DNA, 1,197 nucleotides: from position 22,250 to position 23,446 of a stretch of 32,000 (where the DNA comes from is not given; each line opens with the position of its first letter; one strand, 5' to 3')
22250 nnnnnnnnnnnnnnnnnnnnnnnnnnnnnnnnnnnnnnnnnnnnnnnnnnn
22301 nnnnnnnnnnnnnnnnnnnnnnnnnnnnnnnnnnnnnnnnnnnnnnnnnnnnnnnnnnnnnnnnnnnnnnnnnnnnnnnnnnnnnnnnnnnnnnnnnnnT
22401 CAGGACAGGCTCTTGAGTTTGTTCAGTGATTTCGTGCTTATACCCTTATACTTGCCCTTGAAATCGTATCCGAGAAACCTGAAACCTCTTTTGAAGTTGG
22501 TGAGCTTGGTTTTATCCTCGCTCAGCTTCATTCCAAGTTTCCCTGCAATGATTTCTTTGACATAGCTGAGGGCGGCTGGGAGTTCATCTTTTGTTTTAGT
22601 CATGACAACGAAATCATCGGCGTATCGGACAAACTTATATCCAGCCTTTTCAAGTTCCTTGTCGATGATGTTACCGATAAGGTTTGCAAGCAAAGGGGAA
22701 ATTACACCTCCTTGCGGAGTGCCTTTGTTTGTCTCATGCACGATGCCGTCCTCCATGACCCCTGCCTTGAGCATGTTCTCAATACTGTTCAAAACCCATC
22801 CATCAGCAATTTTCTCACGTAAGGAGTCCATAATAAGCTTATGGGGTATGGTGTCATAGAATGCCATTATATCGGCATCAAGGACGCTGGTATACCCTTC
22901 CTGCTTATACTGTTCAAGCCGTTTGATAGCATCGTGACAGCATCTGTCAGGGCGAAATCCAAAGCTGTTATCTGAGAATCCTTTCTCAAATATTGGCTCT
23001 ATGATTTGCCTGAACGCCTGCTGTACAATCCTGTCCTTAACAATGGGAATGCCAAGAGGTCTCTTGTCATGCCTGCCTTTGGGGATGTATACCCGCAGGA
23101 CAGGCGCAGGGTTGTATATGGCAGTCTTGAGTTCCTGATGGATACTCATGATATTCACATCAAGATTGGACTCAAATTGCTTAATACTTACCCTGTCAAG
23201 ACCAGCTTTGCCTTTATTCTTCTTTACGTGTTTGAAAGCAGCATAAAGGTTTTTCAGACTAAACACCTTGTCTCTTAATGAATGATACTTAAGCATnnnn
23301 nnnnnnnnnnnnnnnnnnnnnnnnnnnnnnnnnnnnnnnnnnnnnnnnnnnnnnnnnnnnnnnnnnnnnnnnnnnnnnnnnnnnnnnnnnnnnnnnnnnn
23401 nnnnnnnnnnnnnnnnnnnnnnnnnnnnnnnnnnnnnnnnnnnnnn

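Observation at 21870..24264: Group II intron splits the MNT antitoxin gene of an MNT/HEPN toxin-antitoxin operon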

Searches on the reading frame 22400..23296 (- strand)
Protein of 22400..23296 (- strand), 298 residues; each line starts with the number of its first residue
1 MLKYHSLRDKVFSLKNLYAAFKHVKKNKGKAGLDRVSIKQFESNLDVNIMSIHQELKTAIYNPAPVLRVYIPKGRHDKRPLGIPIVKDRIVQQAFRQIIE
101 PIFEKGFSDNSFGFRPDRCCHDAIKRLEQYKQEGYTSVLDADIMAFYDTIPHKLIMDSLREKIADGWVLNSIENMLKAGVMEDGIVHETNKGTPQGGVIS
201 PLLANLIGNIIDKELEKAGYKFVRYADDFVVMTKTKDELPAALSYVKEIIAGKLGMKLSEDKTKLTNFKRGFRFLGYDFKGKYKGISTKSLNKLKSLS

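Call 15: find_homologous_proteins(query=window:22403-23296:-)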
Query seq(298 aa) (298 aa): 7997 proteins with E <= 0.001 among 8000 candidates; the best 120 are listed.
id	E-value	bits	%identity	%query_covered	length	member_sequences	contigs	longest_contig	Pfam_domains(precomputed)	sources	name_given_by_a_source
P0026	6.3e-189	644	98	99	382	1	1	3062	PF00078.33,PF08388.17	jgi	jgi:RNA-directed DNA polymerase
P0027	9.9e-185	630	99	95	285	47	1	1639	PF00078.33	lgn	-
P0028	3.4e-177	606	91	99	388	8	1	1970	PF00078.33,PF08388.17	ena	-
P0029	3.7e-177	606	91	99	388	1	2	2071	PF00078.33,PF08388.17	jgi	jgi:group II intron reverse transcriptase/maturase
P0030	1.1e-176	604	91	99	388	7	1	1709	PF00078.33,PF08388.17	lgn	-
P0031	1.4e-176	604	91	99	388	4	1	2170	PF00078.33,PF08388.17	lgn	-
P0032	1.4e-176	604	91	99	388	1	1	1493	PF00078.33,PF08388.17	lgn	-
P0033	4.4e-176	602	91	99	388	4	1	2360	PF00078.33,PF08388.17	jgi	-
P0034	2.6e-173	593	89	99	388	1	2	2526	PF00078.33,PF08388.17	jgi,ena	-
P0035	3.6e-173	593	89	99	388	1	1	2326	PF00078.33,PF08388.17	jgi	-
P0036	4.7e-173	592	89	99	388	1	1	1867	PF00078.33,PF08388.17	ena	-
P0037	1.1e-172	591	89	99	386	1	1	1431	PF00078.33,PF08388.17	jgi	-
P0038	3.1e-172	589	89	99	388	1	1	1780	PF00078.33,PF08388.17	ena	-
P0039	3.3e-172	589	88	99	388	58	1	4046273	PF00078.33,PF08388.17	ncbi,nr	ncbi:MAG: group II intron reverse transcriptase/maturase [Candidatus Brocadia sp.]|nr:MAG: group II 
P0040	1.0e-170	584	88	99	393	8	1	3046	PF00078.33,PF08388.17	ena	-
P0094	1.4e-142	492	75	99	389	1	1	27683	PF00078.33,PF08388.17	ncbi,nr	ncbi:MAG: group II intron reverse transcriptase/maturase [Chlamydiae bacterium]|nr:group II intron r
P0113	3.5e-111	389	61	96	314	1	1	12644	PF00078.33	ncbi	-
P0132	8.7e-92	325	53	98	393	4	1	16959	PF00078.33,PF08388.17,PF00680.26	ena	-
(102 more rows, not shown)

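Call 17: find_encoding_contigs(protein=P0026, flank=3000, max_places=4)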
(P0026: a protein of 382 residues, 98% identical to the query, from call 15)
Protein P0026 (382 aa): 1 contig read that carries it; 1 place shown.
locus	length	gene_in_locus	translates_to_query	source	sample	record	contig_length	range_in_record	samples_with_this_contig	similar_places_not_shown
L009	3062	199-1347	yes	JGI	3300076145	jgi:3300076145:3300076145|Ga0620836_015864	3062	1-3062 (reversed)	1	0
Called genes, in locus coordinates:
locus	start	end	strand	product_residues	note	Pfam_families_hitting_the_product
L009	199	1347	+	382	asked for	PF00078:RVT_1, PF08388:GIIM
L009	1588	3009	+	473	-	PF20042:DUF6444, PF03050:DDE_Tnp_IS66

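Call 18: find_encoding_contigs(protein=P0039, flank=3000, max_places=10)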
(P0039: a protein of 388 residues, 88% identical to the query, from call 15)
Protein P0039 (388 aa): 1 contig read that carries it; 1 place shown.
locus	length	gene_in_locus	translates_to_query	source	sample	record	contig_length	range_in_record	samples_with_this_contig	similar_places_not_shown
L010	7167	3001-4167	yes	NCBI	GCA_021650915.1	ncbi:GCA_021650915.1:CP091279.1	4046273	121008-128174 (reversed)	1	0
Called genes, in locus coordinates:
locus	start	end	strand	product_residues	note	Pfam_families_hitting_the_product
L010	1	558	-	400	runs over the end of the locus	PF13542:HTH_Tnp_ISL3, PF01610:DDE_Tnp_ISL3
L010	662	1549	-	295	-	PF27225:AF_1859_N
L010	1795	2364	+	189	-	-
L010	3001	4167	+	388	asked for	PF00078:RVT_1, PF08388:GIIM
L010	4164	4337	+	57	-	-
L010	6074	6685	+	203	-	PF00702:Hydrolase, PF13419:HAD_2, PF13242:Hydrolase_like (weak)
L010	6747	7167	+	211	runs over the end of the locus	PF03548:LolA, PF17131:TP_0789-like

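Call 31: find_encoding_contigs(protein=P0094, flank=2500, max_places=2)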
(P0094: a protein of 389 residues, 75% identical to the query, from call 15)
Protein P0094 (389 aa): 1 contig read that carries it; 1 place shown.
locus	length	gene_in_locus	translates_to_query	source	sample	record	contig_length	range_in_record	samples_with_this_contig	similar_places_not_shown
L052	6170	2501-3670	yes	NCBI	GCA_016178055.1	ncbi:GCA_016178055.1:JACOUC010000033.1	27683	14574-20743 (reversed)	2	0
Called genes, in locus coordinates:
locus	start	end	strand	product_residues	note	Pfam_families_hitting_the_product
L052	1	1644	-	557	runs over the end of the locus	-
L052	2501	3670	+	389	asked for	PF00078:RVT_1, PF08388:GIIM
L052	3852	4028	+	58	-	-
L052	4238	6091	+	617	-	PF00009:GTP_EFTU, PF01926:MMR_HSR1 (weak), PF03144:GTP_EFTU_D2, PF00679:EFG_C, PF21018:BipA_C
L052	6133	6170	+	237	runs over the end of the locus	PF14622:Ribonucleas_3_3, PF00636:Ribonuclease_3, PF00035:dsrm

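Call 32: find_encoding_contigs(protein=P0113, flank=2500, max_places=2)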
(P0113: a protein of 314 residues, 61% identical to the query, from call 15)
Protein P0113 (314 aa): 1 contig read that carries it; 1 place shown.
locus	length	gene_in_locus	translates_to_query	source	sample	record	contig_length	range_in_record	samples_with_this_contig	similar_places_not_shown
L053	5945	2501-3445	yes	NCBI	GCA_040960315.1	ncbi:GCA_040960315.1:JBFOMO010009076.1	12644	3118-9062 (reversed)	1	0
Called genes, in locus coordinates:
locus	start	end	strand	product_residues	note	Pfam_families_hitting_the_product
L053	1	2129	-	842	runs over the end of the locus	PF10040:CRISPR_Cas6 (weak), PF00078:RVT_1, PF01867:Cas_Cas1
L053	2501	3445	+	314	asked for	PF00078:RVT_1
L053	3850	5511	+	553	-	PF13191:AAA_16, PF20703:nSTAND1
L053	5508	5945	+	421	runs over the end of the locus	PF20703:nSTAND1, PF03781:FGE-sulfatase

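Call 33: find_encoding_contigs(protein=P0132, flank=2500, max_places=2)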
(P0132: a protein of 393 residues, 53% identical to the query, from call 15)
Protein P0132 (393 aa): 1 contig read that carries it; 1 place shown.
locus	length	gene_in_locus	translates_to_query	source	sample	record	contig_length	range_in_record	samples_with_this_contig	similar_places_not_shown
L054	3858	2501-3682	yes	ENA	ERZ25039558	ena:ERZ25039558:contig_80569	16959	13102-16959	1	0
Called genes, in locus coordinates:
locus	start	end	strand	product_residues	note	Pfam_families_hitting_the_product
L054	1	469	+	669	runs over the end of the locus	PF13475:DUF4116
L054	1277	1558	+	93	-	-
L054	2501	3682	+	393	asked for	PF00078:RVT_1, PF00680:RdRP_1 (faint), PF08388:GIIM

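Call 62: list_cluster_members(proteins=[window:22400-23296:-, P0026, P0028])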
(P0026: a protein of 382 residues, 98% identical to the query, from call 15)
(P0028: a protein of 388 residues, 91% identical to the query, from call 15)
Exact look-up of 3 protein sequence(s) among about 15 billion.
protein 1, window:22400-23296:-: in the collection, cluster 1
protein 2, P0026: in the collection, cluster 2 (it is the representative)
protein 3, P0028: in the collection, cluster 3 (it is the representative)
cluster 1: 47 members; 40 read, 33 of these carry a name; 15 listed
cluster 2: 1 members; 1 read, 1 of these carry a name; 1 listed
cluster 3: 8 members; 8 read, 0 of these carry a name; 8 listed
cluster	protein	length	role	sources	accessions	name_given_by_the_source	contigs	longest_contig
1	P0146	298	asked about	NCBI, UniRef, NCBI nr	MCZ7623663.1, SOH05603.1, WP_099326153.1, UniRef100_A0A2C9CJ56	MAG: group II intron reverse transcriptase/maturase [Candidatus Kuenenia sp.] | Reverse transcriptase domain-containing protein n=2 Tax=Kuenenia stuttgartiensis ... | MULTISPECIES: group II intron reverse transcriptase/maturase [Kuenenia]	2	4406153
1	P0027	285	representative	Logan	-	-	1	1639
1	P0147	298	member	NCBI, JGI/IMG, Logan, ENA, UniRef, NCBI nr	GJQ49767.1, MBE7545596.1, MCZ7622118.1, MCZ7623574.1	putative group II intron encoded reverse transcriptase [Candidatus Kuenenia ... | group II intron reverse transcriptase/maturase | Putative group II intron encoded reverse transcriptase n=3 Tax=Kuenenia stuttgartiensis ...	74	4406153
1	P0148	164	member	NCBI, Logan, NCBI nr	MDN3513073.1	MAG: reverse transcriptase domain-containing protein [Candidatus Brocadia sp.] | reverse transcriptase domain-containing protein [Candidatus Brocadia sp.]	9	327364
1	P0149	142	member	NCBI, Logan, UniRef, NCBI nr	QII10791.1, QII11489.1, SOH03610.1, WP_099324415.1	hypothetical protein KsCSTR_21100 [Candidatus Kuenenia stuttgartiensis] | Uncharacterized protein n=1 Tax=Kuenenia stuttgartiensis TaxID=174633 RepID=Q1Q187_KUEST | reverse transcriptase domain-containing protein [Candidatus Kuenenia stuttgartiensis]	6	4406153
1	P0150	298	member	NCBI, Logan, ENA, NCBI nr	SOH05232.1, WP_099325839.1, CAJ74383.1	group II intron reverse transcriptase/maturase [Candidatus Kuenenia stuttgartiensis]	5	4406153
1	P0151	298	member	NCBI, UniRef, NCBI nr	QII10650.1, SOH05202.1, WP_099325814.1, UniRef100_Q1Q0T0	putative RNA-directed DNA polymerase [Candidatus Kuenenia stuttgartiensis] | Putative RNA-directed DNA polymerase n=1 Tax=Kuenenia stuttgartiensis TaxID=174633 ... | group II intron reverse transcriptase/maturase [Candidatus Kuenenia stuttgartiensis]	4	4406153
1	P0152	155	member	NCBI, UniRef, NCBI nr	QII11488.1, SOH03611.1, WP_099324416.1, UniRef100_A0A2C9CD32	hypothetical protein KsCSTR_21090 [Candidatus Kuenenia stuttgartiensis] | Reverse transcriptase domain-containing protein n=2 Tax=Kuenenia stuttgartiensis ... | reverse transcriptase domain-containing protein [Candidatus Kuenenia stuttgartiensis]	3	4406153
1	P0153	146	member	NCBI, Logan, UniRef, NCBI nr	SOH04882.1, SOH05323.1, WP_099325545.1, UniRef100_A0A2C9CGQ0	reverse transcriptase domain-containing protein [Candidatus Kuenenia stuttgartiensis] | Uncharacterized protein n=1 Tax=Kuenenia stuttgartiensis TaxID=174633 ...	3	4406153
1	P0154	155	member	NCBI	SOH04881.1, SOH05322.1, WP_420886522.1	reverse transcriptase domain-containing protein [Candidatus Kuenenia stuttgartiensis]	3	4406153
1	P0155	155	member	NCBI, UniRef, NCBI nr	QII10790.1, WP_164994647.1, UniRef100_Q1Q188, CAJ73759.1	putative group II intron encoded reverse transcriptase [Candidatus Kuenenia ... | Putative group II intron encoded reverse transcriptase n=1 Tax=Kuenenia stuttgartiensis ... | reverse transcriptase domain-containing protein [Candidatus Kuenenia stuttgartiensis]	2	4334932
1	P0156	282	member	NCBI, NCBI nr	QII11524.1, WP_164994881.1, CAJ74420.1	putative reverse transcriptase [Candidatus Kuenenia stuttgartiensis] | group II intron reverse transcriptase/maturase [Candidatus Kuenenia stuttgartiensis]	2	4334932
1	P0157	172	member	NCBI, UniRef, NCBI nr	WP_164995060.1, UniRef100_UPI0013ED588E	reverse transcriptase domain-containing protein [Candidatus Kuenenia stuttgartiensis] | reverse transcriptase domain-containing protein n=1 Tax=Kuenenia stuttgartiensis ...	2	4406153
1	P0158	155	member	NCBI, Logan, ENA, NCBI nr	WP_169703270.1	reverse transcriptase domain-containing protein [Candidatus Kuenenia stuttgartensis] | reverse transcriptase domain-containing protein [Candidatus Kuenenia stuttgartiensis]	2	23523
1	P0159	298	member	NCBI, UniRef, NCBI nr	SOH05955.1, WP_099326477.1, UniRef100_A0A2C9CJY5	group II intron reverse transcriptase/maturase [Candidatus Kuenenia stuttgartiensis] | Reverse transcriptase domain-containing protein n=1 Tax=Kuenenia stuttgartiensis ...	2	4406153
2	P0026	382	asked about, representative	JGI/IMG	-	RNA-directed DNA polymerase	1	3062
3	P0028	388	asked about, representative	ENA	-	-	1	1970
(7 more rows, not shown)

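Call 64: find_encoding_contigs(protein=P0147, flank=2600, max_places=10)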
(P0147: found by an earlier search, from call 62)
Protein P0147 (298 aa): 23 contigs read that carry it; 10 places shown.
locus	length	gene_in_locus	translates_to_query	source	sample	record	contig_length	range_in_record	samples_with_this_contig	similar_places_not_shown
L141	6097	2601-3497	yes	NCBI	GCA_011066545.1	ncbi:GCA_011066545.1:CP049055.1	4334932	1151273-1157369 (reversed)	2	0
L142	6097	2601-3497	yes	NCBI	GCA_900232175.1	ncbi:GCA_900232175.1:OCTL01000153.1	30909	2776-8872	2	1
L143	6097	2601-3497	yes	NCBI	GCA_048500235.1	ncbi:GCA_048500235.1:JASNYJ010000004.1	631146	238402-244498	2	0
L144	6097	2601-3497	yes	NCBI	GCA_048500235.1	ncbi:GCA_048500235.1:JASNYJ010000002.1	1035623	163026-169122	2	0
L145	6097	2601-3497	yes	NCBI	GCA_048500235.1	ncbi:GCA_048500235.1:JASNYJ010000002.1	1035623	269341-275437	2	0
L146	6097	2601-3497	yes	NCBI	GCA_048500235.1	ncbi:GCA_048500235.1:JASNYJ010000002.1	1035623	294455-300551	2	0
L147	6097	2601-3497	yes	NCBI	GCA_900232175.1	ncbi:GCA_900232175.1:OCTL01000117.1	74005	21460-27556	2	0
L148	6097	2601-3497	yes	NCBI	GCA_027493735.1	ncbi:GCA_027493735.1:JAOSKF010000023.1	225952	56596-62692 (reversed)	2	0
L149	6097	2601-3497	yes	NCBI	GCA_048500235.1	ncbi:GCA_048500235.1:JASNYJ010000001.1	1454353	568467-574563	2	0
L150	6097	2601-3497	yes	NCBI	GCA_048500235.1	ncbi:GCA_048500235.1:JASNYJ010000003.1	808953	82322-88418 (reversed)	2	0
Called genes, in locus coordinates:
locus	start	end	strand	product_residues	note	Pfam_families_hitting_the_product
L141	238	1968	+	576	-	-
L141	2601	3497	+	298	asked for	PF00078:RVT_1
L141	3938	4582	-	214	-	PF07592:DDE_Tnp_ISAZ013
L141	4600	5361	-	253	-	-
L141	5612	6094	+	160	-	PF01936:NYN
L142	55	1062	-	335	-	PF04055:Radical_SAM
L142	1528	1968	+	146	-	-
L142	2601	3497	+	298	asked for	PF00078:RVT_1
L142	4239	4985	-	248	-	PF00535:Glycos_transf_2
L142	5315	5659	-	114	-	PF02426:MIase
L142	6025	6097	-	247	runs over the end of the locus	PF00106:adh_short, PF08659:KR, PF13561:adh_short_C2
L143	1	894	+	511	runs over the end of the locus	PF01656:CbiA, PF13500:AAA_26, PF07685:GATase_3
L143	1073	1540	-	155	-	PF03473:MOSC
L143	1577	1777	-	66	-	-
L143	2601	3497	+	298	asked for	PF00078:RVT_1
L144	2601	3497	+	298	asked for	PF00078:RVT_1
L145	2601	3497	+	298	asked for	PF00078:RVT_1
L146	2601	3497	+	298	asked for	PF00078:RVT_1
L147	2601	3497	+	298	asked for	PF00078:RVT_1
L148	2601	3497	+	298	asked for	PF00078:RVT_1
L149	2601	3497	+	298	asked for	PF00078:RVT_1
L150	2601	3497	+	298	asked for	PF00078:RVT_1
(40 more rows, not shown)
